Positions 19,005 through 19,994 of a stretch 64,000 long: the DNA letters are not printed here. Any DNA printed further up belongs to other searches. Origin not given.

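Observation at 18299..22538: PlsC-like O-acyltransferase + OlsB/FeeM-like N-acyltransferase + MMPL exporter: candidate amino-lipid synthesis and export module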

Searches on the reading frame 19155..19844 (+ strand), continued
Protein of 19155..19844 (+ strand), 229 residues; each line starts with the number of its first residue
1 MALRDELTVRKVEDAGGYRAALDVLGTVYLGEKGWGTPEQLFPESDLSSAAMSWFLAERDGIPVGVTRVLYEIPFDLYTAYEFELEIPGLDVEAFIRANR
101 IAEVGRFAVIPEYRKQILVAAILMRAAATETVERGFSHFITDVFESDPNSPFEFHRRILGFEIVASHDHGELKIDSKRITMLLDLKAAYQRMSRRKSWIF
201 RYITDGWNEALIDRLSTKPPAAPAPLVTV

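Call 26: fold_search(model_id=the predicted structure, library=pdb)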
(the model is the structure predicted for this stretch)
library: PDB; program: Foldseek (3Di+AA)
matches with E <= 10: 1294; with E <= 0.001: 540
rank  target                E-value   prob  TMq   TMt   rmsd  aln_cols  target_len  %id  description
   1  2g0b_D                9.7e-09  1.00  0.60  0.74   3.2       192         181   18  The structure of FeeM, an N-acyl amino acid synthase from uncultured soil microbes (released 2006-09-26)
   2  2g0b_A                9.7e-09  1.00  0.62  0.74   3.4       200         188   15  The structure of FeeM, an N-acyl amino acid synthase from uncultured soil microbes (released 2006-09-26)
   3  2g0b_B                2.4e-08  1.00  0.61  0.72   3.9       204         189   15  The structure of FeeM, an N-acyl amino acid synthase from uncultured soil microbes (released 2006-09-26)
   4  2g0b_C                2.8e-08  1.00  0.60  0.73   3.6       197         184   16  The structure of FeeM, an N-acyl amino acid synthase from uncultured soil microbes (released 2006-09-26)
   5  8zt3_A                4.0e-08  1.00  0.53  0.70   4.4       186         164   21  N-acetyltransferase SbzI in the biosynthesis of altemicidin (released 2025-02-05)
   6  8zt3_D                4.8e-08  1.00  0.51  0.64   4.7       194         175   19  N-acetyltransferase SbzI in the biosynthesis of altemicidin (released 2025-02-05)
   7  1tiq_A                5.1e-08  1.00  0.55  0.72   4.8       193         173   16  Crystal Structure of an Acetyltransferase (PaiA) in complex with CoA and DTT from Bacillus subtilis, Northeast Structu (released 2004-07-13)
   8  8osp_A                5.4e-08  1.00  0.54  0.70   5.2       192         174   16  GCN5-related N-Acetyltransferase from Lactobacillus curiae (released 2023-07-05)
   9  9mto_B                9.4e-08  1.00  0.53  0.80   3.2       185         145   12  Crystal structure of acetyltransferase CBU0801 from Coxiella burnetii (released 2025-01-22)
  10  1tiq_B                9.4e-08  1.00  0.55  0.72   4.8       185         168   17  Crystal Structure of an Acetyltransferase (PaiA) in complex with CoA and DTT from Bacillus subtilis, Northeast Structu (released 2004-07-13)
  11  5isv_A                1.1e-07  1.00  0.51  0.73   4.0       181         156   14  Crystal structure of the ribosomal-protein-S18-alanine N-acetyltransferase from Escherichia coli (released 2016-04-13)
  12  8zt3_B                1.1e-07  1.00  0.49  0.65   5.2       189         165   21  N-acetyltransferase SbzI in the biosynthesis of altemicidin (released 2025-02-05)
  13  4e2a_B                1.3e-07  1.00  0.52  0.67   5.3       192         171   14  Crystal Structure of the Putative acetyltransferase from Streptococcus mutans (released 2013-03-13)
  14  4e2a_A                1.4e-07  1.00  0.52  0.68   5.3       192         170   14  Crystal Structure of the Putative acetyltransferase from Streptococcus mutans (released 2013-03-13)
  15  8zt4_B                1.4e-07  1.00  0.50  0.48   4.6       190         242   19  Complex structure of N-acetyltransferase SbzI and carrier protein SbzG in the biosynthesis of altemicidin (released 2025-02-05)
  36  2g0b_G                5.3e-07  1.00  0.58  0.74   3.8       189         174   17  The structure of FeeM, an N-acyl amino acid synthase from uncultured soil microbes (released 2006-09-26)
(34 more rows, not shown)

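Call 32: search_solved_structures(query=A1, max_evalue=10, show_alignments=3)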
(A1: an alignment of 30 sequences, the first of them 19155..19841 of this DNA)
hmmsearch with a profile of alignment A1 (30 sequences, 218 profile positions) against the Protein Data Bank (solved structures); distinct sequences matched with E-value up to 10: 0.

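Call 39: search_protein_families(library=pfam, alignment_id=A1, max_evalue=0.01)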
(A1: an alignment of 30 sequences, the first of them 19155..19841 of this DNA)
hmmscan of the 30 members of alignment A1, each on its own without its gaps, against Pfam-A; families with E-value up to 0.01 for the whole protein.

A. member 1, window:19155-19841:+ (229 aa): 3 families
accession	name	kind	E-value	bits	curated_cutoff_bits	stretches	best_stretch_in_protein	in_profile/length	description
PF21926.2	FeeM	-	6.9e-05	23.1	27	1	94-168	72-143/158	N-acyl amino acid synthase FeeM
PF00583.31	Acetyltransf_1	-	0.00013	22.6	20.7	1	47-161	28-116/116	Acetyltransferase (GNAT) family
PF13444.12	Acetyltransf_5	-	0.0091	17.1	22.4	0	62-119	42-97/102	Acetyltransferase (GNAT) domain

B. families by the number of members that match (of 30 scanned): 4 families
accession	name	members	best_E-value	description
PF21926.2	FeeM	30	2e-08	N-acyl amino acid synthase FeeM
PF00583.31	Acetyltransf_1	30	4.2e-07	Acetyltransferase (GNAT) family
PF13444.12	Acetyltransf_5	19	0.00016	Acetyltransferase (GNAT) domain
PF13508.13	Acetyltransf_7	6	0.0012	Acetyltransferase (GNAT) domain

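Call 40: search_protein_families(library=pfam, proteins=[L063:4932-6101:+, L063:2526-4919:+, L042:5076-6047:+, L006:4852-5826:+, L050:4734-6998:+, L078:4186-6486:+, L074:3354-4379:+, L074:4471-5298:+, L020:1537-3411:+, L016:7102-9588:+], max_evalue=0.001)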
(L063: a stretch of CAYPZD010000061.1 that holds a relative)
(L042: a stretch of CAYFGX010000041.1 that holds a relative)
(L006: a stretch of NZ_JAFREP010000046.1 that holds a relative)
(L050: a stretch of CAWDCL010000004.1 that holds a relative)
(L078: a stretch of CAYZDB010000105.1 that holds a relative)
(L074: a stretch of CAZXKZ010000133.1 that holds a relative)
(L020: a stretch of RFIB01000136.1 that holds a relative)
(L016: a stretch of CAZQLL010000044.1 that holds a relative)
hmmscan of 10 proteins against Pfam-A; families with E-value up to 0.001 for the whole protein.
L063:4932-6101:+ (389 aa): 3 families
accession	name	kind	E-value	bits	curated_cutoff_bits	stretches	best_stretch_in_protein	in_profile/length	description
PF22725.1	GFO_IDH_MocA_C3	-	5.5e-23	81.7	27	1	190-306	4-123/124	GFO/IDH/MocA C-terminal domain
PF01408.29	GFO_IDH_MocA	-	1.3e-22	81.1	24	1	69-179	9-120/120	Oxidoreductase family, NAD-binding Rossmann fold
PF02894.22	GFO_IDH_MocA_C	-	5.8e-19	69.2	22.9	1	193-386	3-217/218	Oxidoreductase family, C-terminal alpha/beta domain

L063:2526-4919:+ (797 aa): 2 families
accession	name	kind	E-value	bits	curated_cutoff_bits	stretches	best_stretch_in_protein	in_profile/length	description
PF07635.16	PSCyt1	-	5.1e-17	62.7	22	1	61-117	1-57/59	Planctomycete cytochrome C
PF13442.11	Cytochrome_CBB3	-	2.7e-05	24.8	27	1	57-136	10-68/68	Cytochrome C oxidase, cbb3-type, subunit III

L042:5076-6047:+ (323 aa): 2 families
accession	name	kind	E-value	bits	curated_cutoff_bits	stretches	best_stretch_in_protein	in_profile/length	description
PF03372.29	Exo_endo_phos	-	6.5e-28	98.4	24.5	1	113-314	1-225/225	Endonuclease/Exonuclease/phosphatase family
PF23226.1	Exo_endo_phos_PGAP2IP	-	1.5e-06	28.1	27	1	167-279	74-187/239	PGAP2IP, C-terminal nuclease-like domain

L006:4852-5826:+ (324 aa): 0 families

L050:4734-6998:+ (754 aa): 1 family
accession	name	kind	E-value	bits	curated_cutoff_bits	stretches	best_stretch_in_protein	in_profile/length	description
PF01553.26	Acyltransferase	-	5.5e-14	52.5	23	1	547-684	8-130/132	Acyltransferase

L078:4186-6486:+ (766 aa): 1 family
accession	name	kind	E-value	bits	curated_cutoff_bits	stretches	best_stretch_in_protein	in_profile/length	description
PF01553.26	Acyltransferase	-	2.7e-14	53.5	23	1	554-696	3-130/132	Acyltransferase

L074:3354-4379:+ (341 aa): 1 family
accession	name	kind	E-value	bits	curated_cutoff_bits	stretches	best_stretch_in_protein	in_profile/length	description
PF01553.26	Acyltransferase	-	3.7e-15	56.3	23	1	137-279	4-131/132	Acyltransferase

L074:4471-5298:+ (275 aa): 1 family
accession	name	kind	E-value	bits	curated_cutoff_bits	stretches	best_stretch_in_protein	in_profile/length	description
PF01553.26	Acyltransferase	-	6.4e-16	58.8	23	1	67-209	4-131/132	Acyltransferase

L020:1537-3411:+ (624 aa): 0 families

L016:7102-9588:+ (828 aa): 0 families

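Call 54: search_dna_similar(query=window:19155-19841:+, collection=plasmids, mode=protein, max_evalue=0.001, max_rows=15)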
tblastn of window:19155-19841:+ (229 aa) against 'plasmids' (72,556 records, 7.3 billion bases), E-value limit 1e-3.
No match.

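Call 55: search_protein_representatives(alignment_id=A1)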
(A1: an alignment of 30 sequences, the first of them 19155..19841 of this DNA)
Query: 30 sequences, 218 profile positions. Proteins with E-value up to 0.001 (for the whole library): 206; up to 1e-10: 128; up to 1e-30: 46. The best 150 are listed.
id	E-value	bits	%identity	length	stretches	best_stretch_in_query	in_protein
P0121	2.5e-90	317.7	-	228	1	4-215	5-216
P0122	2.2e-86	304.8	-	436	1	7-216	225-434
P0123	6.3e-79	280.4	-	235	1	5-217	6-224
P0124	1.2e-76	273.0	-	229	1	5-216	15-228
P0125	6.5e-69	247.7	-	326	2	127-216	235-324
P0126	1.4e-66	240.0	-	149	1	1-149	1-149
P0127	3.6e-62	225.7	-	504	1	7-212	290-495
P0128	1.2e-57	210.8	-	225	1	1-216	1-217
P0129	1.9e-56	207.0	-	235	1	8-216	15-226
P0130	5.8e-56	205.4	-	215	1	6-214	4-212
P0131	3.6e-55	202.8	-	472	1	6-213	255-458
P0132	6.5e-53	195.4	-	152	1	68-188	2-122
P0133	1.7e-52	194.1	-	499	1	12-212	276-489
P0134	4.2e-52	192.8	-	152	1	72-215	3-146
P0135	1.4e-51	191.1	-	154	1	1-144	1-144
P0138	8.7e-50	185.2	-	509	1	5-213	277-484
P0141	1.8e-47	177.7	-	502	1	5-212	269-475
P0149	8.0e-41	155.9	-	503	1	5-201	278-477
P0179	1.5e-25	105.9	-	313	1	131-217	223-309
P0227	1.7e-14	69.8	-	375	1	87-139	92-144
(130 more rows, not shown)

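Call 56: search_protein_families(library=pfam, proteins=[P0122, P0127, P0131, P0133, P0138, P0141, P0149, P0125, P0179, P0227], max_evalue=0.01)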
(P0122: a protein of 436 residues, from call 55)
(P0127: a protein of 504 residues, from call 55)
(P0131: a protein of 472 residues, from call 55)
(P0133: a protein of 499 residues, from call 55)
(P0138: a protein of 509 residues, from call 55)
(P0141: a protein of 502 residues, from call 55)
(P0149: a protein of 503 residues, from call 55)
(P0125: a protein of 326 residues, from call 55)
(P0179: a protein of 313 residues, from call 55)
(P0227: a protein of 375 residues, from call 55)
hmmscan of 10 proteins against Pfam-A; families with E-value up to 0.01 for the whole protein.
P0122 (436 aa): 3 families
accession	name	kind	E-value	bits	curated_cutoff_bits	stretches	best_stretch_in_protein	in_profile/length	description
PF01553.26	Acyltransferase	-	1.7e-13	50.9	23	1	11-152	5-131/132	Acyltransferase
PF21926.2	FeeM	-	6.3e-07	29.8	27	1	271-385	34-141/158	N-acyl amino acid synthase FeeM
PF00583.31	Acetyltransf_1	-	0.0005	20.8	20.7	1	261-380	27-116/116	Acetyltransferase (GNAT) family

P0127 (504 aa): 4 families
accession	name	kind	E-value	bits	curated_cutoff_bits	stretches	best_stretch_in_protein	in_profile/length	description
PF01553.26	Acyltransferase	-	1.1e-19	71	23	1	41-184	2-131/132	Acyltransferase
PF21926.2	FeeM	-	2.6e-09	37.5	27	1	304-453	2-144/158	N-acyl amino acid synthase FeeM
PF00583.31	Acetyltransf_1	-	5.3e-08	33.6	20.7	1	311-445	7-116/116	Acetyltransferase (GNAT) family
PF13444.12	Acetyltransf_5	-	0.0042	18.2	22.4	0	342-400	37-94/102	Acetyltransferase (GNAT) domain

P0131 (472 aa): 1 family
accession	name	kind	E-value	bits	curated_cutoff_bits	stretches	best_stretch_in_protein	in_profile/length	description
PF01553.26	Acyltransferase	-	4e-21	75.6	23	1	31-173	1-131/132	Acyltransferase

P0133 (499 aa): 4 families
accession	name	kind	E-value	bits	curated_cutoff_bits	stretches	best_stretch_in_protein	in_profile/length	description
PF01553.26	Acyltransferase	-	1.9e-14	54.1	23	1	31-176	2-131/132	Acyltransferase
PF21926.2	FeeM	-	6.3e-06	26.5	27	1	334-446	37-143/158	N-acyl amino acid synthase FeeM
PF00583.31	Acetyltransf_1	-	0.00068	20.3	20.7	1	334-439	37-116/116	Acetyltransferase (GNAT) family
PF13444.12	Acetyltransf_5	-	0.0079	17.3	22.4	0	341-395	42-95/102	Acetyltransferase (GNAT) domain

P0138 (509 aa): 4 families
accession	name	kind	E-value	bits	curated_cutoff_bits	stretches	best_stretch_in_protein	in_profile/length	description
PF01553.26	Acyltransferase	-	1.8e-11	44.4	23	1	43-186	2-131/132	Acyltransferase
PF21926.2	FeeM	-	2.8e-10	40.6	27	1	296-440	5-143/158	N-acyl amino acid synthase FeeM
PF00583.31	Acetyltransf_1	-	8.6e-05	23.2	20.7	1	318-433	27-116/116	Acetyltransferase (GNAT) family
PF13444.12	Acetyltransf_5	-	0.00031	21.8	22.4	1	321-393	26-99/102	Acetyltransferase (GNAT) domain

P0141 (502 aa): 4 families
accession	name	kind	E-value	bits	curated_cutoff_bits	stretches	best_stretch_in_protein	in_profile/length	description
PF01553.26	Acyltransferase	-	2.6e-12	47.2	23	1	44-186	3-131/132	Acyltransferase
PF21926.2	FeeM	-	1.2e-11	45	27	1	287-431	4-142/158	N-acyl amino acid synthase FeeM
PF13444.12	Acetyltransf_5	-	0.00012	23.2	22.4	1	317-385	30-99/102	Acetyltransferase (GNAT) domain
PF00583.31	Acetyltransf_1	-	0.00018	22.2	20.7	1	313-425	27-116/116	Acetyltransferase (GNAT) family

P0149 (503 aa): 3 families
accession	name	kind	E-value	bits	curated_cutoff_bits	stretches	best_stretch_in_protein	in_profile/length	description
PF01553.26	Acyltransferase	-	9.4e-15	55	23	1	41-184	2-131/132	Acyltransferase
PF21926.2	FeeM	-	1.5e-08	35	27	1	298-444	3-142/158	N-acyl amino acid synthase FeeM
PF00583.31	Acetyltransf_1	-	2.3e-05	25.1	20.7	1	314-438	17-116/116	Acetyltransferase (GNAT) family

P0125 (326 aa): 1 family
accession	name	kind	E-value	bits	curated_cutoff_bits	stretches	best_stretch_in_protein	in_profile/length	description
PF01553.26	Acyltransferase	-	1.4e-06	28.6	23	1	62-125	13-75/132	Acyltransferase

P0179 (313 aa): 1 family
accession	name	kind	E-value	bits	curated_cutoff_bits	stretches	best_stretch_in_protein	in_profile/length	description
PF01553.26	Acyltransferase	-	2.4e-13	50.5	23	1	55-174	13-118/132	Acyltransferase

P0227 (375 aa): 0 families

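Call 58: search_protein_families(library=ncbifam, proteins=[P0127, P0131, P0133, P0138, P0141, P0149, P0122], max_evalue=0.01)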
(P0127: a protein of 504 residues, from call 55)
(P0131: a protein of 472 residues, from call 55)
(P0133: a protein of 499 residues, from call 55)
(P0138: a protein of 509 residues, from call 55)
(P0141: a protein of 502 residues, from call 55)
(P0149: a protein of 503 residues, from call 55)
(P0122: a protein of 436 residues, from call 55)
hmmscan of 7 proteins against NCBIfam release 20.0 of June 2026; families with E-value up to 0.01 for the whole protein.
P0127 (504 aa): 3 families
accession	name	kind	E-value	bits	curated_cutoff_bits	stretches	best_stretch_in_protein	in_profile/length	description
NF006386.0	PRK08633.1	equivalog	6.2e-11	40.7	1221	1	18-184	407-551/1147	acyl-[ACP]--phospholipid O-acyltransferase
TIGR00530.1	AGP_acyltrn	subfamily_domain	3.1e-09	36.7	102.95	1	43-184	6-129/130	1-acylglycerol-3-phosphate O-acyltransferase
NF005291.0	PRK06814.1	equivalog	0.00039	18.4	1349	1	18-196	419-575/1140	acyl-[ACP]--phospholipid O-acyltransferase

P0131 (472 aa): 3 families
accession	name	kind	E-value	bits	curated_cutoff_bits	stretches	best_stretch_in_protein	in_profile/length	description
NF006386.0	PRK08633.1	equivalog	3.5e-14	51.5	1221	1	20-173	414-551/1147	acyl-[ACP]--phospholipid O-acyltransferase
TIGR00530.1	AGP_acyltrn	subfamily_domain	4.2e-11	42.7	102.95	1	32-172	4-128/130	1-acylglycerol-3-phosphate O-acyltransferase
NF052553.1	LyOrLpactfOlsABRUA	equivalog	9.3e-05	21.7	300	1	18-158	41-164/263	lyso-ornithine lipid O-acyltransferase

P0133 (499 aa): 1 family
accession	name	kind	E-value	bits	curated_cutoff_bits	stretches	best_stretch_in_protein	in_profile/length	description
TIGR00530.1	AGP_acyltrn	subfamily_domain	1.5e-06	28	102.95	1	44-174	15-127/130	1-acylglycerol-3-phosphate O-acyltransferase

P0138 (509 aa): 2 families
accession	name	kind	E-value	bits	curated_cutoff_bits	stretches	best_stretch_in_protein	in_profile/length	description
TIGR00530.1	AGP_acyltrn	subfamily_domain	3.5e-06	26.8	102.95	1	129-186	73-129/130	1-acylglycerol-3-phosphate O-acyltransferase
TIGR03694.1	exosort_acyl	subfamily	0.0021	17.5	111.95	1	285-396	14-134/241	PEP-CTERM/exosortase system-associated acyltransferase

P0141 (502 aa): 2 families
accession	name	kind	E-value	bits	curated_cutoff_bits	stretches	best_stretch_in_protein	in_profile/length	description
TIGR00530.1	AGP_acyltrn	subfamily_domain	7.9e-05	22.4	102.95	1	129-185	72-128/130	1-acylglycerol-3-phosphate O-acyltransferase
TIGR03694.1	exosort_acyl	subfamily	0.00014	21.4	111.95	1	273-385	10-131/241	PEP-CTERM/exosortase system-associated acyltransferase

P0149 (503 aa): 3 families
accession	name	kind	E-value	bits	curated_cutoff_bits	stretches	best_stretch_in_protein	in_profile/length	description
TIGR00530.1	AGP_acyltrn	subfamily_domain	2.2e-08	33.9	102.95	1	72-184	34-129/130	1-acylglycerol-3-phosphate O-acyltransferase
NF006386.0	PRK08633.1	equivalog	0.00058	17.7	1221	1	33-184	421-551/1147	acyl-[ACP]--phospholipid O-acyltransferase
TIGR04045.1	MSMEG_0567_GNAT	equivalog_domain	0.0035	16.9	68.45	1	382-421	76-115/153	MSMEG_0567/Sll0786 family nitrogen starvation N-acetyltransferase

P0122 (436 aa): 3 families
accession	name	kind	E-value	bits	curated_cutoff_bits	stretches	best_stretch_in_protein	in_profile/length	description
TIGR00530.1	AGP_acyltrn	subfamily_domain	6.6e-07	29.1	102.95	1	98-152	76-129/130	1-acylglycerol-3-phosphate O-acyltransferase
NF006386.0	PRK08633.1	equivalog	0.0021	15.8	1221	1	95-153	495-552/1147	acyl-[ACP]--phospholipid O-acyltransferase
NF005291.0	PRK06814.1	equivalog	0.0047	14.8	1349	0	99-152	511-563/1140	acyl-[ACP]--phospholipid O-acyltransferase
